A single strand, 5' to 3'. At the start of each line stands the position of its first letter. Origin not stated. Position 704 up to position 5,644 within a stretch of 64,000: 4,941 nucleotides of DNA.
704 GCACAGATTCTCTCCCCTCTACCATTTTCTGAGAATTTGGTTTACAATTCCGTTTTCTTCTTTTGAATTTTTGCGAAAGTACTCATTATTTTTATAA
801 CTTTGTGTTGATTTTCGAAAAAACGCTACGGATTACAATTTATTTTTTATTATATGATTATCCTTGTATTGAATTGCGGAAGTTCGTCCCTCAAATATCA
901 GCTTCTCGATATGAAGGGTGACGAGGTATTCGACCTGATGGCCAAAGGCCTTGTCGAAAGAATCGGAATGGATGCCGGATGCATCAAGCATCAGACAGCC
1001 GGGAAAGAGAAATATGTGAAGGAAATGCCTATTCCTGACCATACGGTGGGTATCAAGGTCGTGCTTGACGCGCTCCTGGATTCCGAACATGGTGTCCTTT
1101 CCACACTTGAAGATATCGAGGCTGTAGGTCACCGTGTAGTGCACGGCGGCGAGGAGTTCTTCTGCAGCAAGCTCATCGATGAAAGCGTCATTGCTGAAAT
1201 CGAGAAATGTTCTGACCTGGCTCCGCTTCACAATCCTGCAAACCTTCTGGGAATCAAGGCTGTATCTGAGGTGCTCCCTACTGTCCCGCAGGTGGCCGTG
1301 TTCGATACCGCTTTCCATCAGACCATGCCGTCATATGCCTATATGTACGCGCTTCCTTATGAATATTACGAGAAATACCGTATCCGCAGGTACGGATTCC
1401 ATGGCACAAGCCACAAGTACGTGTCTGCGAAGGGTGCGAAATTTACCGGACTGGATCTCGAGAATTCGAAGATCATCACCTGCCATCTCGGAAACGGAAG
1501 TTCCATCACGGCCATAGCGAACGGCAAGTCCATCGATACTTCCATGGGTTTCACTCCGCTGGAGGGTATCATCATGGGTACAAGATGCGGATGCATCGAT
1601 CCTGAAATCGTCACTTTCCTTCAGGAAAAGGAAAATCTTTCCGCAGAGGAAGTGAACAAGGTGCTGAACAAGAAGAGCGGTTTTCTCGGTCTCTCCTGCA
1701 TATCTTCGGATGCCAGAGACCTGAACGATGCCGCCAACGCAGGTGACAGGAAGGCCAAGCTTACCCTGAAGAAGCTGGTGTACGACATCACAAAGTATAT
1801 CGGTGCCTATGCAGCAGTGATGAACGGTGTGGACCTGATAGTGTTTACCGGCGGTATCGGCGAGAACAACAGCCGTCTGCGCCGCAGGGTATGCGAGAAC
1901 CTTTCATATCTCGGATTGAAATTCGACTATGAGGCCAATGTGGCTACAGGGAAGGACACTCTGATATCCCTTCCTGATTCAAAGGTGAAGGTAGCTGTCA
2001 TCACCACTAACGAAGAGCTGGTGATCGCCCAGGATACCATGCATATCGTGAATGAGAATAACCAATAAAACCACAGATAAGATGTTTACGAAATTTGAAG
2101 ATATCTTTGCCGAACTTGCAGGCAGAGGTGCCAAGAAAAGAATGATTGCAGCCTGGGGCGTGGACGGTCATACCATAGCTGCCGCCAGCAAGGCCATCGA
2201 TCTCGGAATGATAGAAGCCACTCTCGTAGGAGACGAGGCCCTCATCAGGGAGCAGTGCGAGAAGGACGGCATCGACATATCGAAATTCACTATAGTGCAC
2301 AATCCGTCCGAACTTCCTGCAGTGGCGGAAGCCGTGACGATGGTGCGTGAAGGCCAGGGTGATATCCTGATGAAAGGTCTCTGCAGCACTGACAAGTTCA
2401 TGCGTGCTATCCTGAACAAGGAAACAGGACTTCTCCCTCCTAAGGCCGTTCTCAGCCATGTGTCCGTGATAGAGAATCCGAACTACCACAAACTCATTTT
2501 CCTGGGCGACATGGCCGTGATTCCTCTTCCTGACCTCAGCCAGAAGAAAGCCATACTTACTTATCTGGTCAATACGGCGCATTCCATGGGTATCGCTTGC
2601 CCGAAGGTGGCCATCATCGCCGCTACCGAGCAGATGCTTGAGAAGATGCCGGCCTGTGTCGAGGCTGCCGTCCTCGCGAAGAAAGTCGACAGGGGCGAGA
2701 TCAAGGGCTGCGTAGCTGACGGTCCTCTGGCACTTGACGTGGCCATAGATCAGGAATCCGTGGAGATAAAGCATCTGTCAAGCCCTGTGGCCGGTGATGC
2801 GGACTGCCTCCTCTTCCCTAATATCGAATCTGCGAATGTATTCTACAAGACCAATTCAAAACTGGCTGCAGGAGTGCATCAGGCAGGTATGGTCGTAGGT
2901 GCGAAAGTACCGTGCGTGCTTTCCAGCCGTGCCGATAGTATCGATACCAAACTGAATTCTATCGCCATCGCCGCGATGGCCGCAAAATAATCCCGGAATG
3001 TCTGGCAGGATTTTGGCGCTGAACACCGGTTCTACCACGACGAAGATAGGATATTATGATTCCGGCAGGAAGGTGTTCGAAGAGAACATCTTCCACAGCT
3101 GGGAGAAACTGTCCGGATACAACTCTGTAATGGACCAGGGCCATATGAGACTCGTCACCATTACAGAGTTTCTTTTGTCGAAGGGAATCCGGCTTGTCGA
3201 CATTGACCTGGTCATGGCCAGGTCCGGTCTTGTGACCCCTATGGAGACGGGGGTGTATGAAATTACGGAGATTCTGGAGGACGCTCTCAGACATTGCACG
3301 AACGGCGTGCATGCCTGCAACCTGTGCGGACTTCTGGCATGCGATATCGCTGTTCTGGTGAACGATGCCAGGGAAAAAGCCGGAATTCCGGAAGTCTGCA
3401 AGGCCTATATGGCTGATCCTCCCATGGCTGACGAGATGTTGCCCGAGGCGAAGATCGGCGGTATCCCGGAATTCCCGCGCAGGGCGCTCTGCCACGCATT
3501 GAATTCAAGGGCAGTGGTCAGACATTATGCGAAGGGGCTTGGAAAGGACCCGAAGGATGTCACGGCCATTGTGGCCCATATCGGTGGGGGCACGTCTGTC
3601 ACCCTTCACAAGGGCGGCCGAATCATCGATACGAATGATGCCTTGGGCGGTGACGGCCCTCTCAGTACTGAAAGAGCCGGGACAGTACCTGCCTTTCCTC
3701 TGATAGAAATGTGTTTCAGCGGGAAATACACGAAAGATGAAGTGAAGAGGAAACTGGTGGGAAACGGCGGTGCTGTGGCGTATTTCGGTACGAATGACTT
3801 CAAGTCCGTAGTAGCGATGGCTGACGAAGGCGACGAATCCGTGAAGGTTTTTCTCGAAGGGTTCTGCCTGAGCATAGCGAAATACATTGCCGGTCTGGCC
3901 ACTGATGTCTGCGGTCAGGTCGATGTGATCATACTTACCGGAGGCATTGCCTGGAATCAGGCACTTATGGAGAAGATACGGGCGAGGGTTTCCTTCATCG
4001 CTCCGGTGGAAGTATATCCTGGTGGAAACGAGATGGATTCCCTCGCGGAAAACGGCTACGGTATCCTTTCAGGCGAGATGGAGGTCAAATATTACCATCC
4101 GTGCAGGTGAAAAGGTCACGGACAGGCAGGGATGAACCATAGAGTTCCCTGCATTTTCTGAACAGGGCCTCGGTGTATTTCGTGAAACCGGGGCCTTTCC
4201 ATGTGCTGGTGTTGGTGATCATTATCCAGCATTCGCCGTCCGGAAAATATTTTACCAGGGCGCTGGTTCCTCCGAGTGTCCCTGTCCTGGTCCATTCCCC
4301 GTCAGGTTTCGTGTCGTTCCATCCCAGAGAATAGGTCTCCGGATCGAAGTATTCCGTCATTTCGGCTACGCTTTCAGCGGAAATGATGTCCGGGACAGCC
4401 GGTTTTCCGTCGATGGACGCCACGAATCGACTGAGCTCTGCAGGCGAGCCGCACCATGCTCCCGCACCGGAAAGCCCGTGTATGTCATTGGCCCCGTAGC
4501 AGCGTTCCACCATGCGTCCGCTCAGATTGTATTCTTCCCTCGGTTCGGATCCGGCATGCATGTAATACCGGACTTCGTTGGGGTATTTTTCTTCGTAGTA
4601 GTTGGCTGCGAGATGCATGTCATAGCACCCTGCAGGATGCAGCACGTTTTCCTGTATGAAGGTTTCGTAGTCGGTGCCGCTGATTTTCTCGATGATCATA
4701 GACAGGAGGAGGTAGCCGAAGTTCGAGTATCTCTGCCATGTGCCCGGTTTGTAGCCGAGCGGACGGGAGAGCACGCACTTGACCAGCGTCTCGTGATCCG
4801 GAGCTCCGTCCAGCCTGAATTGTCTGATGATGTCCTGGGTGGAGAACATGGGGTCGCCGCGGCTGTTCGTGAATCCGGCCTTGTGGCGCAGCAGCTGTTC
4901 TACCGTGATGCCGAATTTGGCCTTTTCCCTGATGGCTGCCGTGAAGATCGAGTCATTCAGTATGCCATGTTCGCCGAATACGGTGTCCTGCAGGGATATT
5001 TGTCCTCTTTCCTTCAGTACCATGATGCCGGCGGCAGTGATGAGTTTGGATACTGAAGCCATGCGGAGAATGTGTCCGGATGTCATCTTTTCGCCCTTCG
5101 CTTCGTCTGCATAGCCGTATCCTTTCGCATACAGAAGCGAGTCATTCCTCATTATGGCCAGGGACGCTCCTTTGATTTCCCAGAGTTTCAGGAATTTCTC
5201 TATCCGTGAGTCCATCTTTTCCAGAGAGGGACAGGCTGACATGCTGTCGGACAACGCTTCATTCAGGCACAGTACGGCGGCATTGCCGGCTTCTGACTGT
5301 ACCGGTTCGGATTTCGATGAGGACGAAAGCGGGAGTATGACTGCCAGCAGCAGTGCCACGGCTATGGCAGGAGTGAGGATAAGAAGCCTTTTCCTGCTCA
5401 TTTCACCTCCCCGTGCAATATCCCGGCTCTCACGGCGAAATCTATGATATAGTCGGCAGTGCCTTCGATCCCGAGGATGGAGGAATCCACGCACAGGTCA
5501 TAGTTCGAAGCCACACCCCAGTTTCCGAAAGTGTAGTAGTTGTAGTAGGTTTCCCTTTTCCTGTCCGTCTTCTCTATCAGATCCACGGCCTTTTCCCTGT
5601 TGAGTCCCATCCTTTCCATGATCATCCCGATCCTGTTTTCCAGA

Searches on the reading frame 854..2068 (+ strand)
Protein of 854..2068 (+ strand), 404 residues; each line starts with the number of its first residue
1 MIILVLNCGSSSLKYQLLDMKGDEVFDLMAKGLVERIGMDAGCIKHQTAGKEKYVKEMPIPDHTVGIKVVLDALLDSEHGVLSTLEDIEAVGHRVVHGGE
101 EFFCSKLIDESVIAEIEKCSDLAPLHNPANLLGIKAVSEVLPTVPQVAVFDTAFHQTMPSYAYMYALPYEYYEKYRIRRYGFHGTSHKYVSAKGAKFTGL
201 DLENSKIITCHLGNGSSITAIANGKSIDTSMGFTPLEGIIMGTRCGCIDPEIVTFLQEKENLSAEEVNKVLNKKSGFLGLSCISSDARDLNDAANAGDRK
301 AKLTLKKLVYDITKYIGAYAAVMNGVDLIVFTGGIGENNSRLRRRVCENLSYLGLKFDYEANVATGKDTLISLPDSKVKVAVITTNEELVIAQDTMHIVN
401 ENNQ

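Call 83: search_protein_families(library=pfam, proteins=[window:854-2068:+], max_evalue=0.00001)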
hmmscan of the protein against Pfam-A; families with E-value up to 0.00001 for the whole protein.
window:854-2068:+ (404 aa): 1 family
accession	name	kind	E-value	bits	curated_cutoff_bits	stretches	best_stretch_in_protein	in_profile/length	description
PF00871.23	Acetate_kinase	-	2e-156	521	22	1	3-393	2-392/392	Acetokinase family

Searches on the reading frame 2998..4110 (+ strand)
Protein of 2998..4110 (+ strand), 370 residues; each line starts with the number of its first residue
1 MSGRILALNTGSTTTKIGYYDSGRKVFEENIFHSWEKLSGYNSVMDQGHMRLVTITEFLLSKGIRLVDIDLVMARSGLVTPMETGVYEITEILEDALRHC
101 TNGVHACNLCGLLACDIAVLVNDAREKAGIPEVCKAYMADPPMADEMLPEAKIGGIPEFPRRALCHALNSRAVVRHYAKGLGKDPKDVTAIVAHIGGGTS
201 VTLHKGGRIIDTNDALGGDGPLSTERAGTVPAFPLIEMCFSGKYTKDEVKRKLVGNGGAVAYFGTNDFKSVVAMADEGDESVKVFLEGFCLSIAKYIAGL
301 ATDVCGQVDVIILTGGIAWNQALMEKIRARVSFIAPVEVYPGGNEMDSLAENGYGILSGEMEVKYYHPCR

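Call 83: search_protein_families(library=pfam, proteins=[window:2998-4110:+], max_evalue=0.00001)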
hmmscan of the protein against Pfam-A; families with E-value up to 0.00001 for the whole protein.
window:2998-4110:+ (370 aa): 1 family
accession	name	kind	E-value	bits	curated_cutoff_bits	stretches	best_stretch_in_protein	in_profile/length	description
PF00871.23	Acetate_kinase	-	1.3e-17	64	22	1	166-325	178-340/392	Acetokinase family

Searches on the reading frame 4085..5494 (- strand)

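Call 83: search_protein_families(library=pfam, proteins=[window:4085-5494:-], max_evalue=0.00001)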
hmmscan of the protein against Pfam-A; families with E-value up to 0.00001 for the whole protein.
window:4085-5494:- (469 aa): 1 family
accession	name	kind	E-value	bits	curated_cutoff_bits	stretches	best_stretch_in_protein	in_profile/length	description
PF00144.29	Beta-lactamase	-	4e-48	164.7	27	1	103-432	7-313/329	Beta-lactamase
